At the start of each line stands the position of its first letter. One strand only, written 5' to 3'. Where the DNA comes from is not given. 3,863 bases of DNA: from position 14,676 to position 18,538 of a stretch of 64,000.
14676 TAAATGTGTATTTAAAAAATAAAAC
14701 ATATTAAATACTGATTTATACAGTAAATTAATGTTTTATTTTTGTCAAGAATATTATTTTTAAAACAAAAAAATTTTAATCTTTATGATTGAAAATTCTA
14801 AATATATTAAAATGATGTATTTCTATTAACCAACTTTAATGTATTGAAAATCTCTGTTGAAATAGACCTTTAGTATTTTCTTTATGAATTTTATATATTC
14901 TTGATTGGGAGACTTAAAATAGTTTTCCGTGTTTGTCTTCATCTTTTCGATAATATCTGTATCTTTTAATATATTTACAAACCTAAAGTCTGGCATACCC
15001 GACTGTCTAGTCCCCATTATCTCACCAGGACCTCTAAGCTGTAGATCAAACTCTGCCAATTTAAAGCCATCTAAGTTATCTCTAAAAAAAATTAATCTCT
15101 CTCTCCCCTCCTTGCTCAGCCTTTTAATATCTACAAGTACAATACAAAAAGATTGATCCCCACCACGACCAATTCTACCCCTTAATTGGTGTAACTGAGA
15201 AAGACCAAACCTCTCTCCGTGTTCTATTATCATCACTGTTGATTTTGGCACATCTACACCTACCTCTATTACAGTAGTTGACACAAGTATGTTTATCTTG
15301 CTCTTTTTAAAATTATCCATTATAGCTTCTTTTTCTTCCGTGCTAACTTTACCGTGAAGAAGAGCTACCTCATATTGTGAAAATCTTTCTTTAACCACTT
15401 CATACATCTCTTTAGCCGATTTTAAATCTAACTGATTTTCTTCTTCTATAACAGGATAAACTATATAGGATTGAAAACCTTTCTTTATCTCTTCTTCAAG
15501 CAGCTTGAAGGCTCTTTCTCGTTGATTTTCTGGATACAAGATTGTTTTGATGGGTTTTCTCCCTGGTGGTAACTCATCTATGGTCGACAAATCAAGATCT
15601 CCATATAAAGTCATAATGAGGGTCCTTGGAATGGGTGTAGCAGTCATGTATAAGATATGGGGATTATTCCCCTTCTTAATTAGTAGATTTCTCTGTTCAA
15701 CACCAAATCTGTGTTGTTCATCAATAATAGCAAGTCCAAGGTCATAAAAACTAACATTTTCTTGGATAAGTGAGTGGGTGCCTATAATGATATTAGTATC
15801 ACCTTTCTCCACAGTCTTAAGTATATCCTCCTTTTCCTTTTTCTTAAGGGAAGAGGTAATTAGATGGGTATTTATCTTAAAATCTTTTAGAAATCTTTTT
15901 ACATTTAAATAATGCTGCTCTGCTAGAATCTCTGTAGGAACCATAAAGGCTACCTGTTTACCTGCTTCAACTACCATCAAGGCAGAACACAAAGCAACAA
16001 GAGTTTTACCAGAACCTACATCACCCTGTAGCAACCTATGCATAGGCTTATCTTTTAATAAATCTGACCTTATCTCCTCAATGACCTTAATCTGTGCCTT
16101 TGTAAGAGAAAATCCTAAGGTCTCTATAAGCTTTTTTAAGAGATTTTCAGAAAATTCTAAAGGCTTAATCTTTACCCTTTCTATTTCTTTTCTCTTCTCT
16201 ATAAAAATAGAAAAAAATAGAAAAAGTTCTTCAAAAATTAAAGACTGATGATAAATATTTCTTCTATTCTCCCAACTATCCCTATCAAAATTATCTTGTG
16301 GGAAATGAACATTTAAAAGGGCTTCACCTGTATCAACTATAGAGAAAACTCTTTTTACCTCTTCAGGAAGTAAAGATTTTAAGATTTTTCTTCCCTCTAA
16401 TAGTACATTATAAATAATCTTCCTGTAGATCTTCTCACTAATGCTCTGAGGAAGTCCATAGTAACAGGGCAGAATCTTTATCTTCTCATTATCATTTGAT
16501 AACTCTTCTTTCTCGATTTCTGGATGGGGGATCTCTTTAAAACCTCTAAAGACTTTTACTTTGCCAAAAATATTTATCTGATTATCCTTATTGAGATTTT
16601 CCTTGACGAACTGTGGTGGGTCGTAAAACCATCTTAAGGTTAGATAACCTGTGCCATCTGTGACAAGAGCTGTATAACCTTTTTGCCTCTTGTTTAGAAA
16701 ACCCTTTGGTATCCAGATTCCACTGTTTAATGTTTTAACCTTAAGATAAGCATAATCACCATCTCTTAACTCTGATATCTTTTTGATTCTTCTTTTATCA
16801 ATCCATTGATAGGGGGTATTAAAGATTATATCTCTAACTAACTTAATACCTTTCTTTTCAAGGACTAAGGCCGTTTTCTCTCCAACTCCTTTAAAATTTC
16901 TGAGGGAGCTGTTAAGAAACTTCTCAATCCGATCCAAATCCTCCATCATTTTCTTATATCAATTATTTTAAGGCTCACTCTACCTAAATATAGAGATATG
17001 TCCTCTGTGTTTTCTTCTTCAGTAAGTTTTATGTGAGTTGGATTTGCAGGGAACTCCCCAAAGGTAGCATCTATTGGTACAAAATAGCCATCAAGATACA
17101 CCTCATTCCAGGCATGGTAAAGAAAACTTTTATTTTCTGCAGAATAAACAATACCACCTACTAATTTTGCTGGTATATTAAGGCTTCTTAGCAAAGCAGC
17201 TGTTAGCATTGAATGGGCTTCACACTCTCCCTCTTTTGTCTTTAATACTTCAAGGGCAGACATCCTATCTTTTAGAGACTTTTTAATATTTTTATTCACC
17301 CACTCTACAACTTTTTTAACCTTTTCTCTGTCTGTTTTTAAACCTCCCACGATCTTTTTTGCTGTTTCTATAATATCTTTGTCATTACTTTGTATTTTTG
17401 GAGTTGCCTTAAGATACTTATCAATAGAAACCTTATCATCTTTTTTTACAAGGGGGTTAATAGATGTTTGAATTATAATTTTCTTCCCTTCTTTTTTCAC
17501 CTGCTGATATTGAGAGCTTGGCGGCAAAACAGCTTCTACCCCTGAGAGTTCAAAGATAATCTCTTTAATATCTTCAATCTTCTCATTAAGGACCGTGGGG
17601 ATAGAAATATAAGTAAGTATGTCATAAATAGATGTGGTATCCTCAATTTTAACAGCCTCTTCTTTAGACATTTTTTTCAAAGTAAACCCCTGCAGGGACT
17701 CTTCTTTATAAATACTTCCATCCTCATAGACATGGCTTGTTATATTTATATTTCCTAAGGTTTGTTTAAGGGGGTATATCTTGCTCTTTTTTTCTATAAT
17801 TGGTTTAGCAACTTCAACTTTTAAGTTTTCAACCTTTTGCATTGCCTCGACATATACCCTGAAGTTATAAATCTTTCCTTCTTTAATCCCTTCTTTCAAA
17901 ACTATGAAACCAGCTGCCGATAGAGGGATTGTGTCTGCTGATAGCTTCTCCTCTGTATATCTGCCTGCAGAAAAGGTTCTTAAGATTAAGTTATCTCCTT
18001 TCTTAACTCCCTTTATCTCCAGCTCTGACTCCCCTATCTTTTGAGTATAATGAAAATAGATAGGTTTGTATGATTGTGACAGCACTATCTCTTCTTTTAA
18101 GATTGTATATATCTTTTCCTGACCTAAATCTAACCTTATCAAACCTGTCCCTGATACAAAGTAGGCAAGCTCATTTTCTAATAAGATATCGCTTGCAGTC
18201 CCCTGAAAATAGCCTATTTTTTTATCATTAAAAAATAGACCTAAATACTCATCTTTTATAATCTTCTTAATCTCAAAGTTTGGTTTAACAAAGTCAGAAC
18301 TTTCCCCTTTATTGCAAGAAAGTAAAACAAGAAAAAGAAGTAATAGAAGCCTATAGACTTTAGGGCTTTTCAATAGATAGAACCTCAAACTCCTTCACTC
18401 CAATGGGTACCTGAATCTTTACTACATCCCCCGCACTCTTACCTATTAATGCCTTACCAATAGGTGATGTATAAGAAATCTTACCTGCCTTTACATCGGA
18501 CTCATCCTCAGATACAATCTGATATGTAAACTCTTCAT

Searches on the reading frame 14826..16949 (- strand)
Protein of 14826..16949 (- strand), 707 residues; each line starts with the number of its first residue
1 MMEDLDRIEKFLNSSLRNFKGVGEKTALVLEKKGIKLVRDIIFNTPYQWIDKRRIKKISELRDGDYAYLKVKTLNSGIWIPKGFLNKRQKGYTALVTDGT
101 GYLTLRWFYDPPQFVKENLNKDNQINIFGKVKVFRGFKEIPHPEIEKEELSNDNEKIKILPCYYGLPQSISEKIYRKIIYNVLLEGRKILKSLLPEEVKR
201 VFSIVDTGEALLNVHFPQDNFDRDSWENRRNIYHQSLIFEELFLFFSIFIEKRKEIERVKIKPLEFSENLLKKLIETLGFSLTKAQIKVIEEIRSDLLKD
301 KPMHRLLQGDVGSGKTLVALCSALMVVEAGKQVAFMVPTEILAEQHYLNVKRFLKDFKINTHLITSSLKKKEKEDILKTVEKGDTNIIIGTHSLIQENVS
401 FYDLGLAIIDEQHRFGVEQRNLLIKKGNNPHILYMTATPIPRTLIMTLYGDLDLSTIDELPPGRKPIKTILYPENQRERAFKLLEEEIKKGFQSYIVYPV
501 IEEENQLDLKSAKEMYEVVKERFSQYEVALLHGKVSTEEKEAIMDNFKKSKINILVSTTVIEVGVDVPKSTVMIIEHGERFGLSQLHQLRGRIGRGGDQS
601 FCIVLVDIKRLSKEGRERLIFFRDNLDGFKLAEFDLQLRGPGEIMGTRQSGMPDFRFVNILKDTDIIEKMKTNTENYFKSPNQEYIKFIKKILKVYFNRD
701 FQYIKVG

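Call 42: search_protein_families(library=pfam, proteins=[window:14826-16949:-], max_evalue=0.001)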
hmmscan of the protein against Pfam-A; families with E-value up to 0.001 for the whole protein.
window:14826-16949:- (707 aa): 6 families
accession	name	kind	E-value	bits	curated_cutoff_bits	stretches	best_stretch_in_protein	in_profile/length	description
PF00271.37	Helicase_C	-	8.2e-26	90.9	23.5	1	484-597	6-110/110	Helicase conserved C-terminal domain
PF00270.35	DEAD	-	8e-25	87.9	26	1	283-443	1-163/167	DEAD/DEAH box helicase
PF17191.10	RecG_wedge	-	6.9e-19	68.5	23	1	19-181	5-157/162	RecG wedge domain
PF04851.21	ResIII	-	1.3e-16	61.4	22.5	1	281-439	3-162/164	Type III restriction enzyme, res subunit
PF19833.4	RecG_dom3_C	-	2.3e-10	40.8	26.8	1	627-677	3-54/87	ATP-dependent DNA helicase RecG, domain 3, C-terminal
PF22590.2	Cas3-like_C_2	-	5.7e-07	30.2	27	1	510-595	13-103/106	CRISPR-associated nuclease/helicase Cas3, C-terminal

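Call 43: find_homologous_proteins(query=window:14826-16949:-, max_evalue=1e-50)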
Query window:14826-16949:- (707 aa): 8000 proteins with E <= 1e-50 among 8000 candidates; the best 120 are listed.
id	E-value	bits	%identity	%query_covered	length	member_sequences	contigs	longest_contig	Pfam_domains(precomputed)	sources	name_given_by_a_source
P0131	0.0e+0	1538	98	100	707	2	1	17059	PF00270.36,PF17191.11,PF00271.38,PF22590.3,PF19833.5,PF04851.22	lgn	-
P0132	0.0e+0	1219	76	100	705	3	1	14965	PF00270.36,PF17191.11,PF00271.38,PF22590.3,PF19833.5,PF04851.22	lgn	-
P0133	0.0e+0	1197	75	100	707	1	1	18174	PF00270.36,PF17191.11,PF00271.38,PF01336.32,PF22590.3,PF19833.5,PF04851.22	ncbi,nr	ncbi:MAG: ATP-dependent DNA helicase RecG [Proteobacteria bacterium]|nr:ATP-dependent DNA helicase R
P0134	0.0e+0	1117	70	100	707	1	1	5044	PF00270.36,PF17191.11,PF00271.38,PF22590.3,PF19833.5,PF04851.22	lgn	-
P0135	0.0e+0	1029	64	100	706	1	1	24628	PF00270.36,PF17191.11,PF00271.38,PF22590.3,PF19833.5,PF04851.22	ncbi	-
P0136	5.1e-259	879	56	100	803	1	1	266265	PF00270.36,PF17191.11,PF00271.38,PF01336.32,PF22590.3,PF19833.5,PF04851.22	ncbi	-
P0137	7.2e-256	869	55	100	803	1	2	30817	PF00270.36,PF17191.11,PF00271.38,PF01336.32,PF22590.3,PF19833.5,PF04851.22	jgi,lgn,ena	-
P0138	2.3e-255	867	56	100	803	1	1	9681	PF00270.36,PF00176.30,PF17191.11,PF00271.38,PF01336.32,PF22590.3,PF19833.5,PF04851.22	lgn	-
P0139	5.6e-255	866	55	100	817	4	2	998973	PF00270.36,PF17191.11,PF00271.38,PF01336.32,PF22590.3,PF19833.5,PF04851.22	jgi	jgi:ATP-dependent DNA helicase RecG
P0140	1.2e-253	861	55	100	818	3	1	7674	PF00270.36,PF17191.11,PF00271.38,PF01336.32,PF22590.3,PF19833.5,PF04851.22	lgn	-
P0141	1.2e-252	858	56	100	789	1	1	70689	PF00270.36,PF17191.11,PF00271.38,PF01336.32,PF22590.3,PF19833.5,PF04851.22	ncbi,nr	ncbi:MAG: ATP-dependent DNA helicase RecG [Proteobacteria bacterium]|nr:ATP-dependent DNA helicase R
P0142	1.2e-251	855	55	100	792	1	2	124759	PF00270.36,PF17191.11,PF00271.38,PF01336.32,PF22590.3,PF19833.5,PF04851.22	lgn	-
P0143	2.9e-249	847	54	100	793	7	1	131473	PF00270.36,PF17191.11,PF00271.38,PF22590.3,PF19833.5,PF04851.22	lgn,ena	-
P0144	9.6e-249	845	53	100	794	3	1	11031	PF00270.36,PF17191.11,PF00271.38,PF22590.3,PF19833.5,PF04851.22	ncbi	-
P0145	7.1e-246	836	53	100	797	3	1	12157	PF00270.36,PF17191.11,PF00271.38,PF22590.3,PF19833.5,PF04851.22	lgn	-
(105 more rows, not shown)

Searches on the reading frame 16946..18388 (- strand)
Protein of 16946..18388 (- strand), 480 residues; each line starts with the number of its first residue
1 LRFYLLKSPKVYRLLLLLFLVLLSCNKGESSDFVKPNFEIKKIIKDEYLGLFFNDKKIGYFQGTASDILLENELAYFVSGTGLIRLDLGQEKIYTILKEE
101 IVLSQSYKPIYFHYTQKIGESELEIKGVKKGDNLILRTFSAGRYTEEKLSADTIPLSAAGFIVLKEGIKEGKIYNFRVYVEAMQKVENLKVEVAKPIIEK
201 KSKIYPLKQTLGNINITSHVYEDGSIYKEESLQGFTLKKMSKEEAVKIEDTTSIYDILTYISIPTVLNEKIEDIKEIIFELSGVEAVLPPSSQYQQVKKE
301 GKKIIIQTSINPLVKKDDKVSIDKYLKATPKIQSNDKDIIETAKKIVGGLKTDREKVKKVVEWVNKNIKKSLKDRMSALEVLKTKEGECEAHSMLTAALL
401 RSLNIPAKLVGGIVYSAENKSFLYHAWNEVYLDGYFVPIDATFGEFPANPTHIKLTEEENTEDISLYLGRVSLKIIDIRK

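Call 42: search_protein_families(library=pfam, proteins=[window:16946-18388:-], max_evalue=0.001)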
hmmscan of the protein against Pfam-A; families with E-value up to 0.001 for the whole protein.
window:16946-18388:- (480 aa): 3 families
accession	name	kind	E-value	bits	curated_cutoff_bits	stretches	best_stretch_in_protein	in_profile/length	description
PF01841.26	Transglut_core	-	1.3e-21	77.4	23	1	341-441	2-108/108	Transglutaminase-like superfamily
PF04473.18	DUF553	-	2.7e-06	27.3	20.5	1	331-441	11-113/140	Transglutaminase-like domain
PF13471.12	Transglut_core3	-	0.0002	21.7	26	1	382-430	51-97/117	Transglutaminase-like superfamily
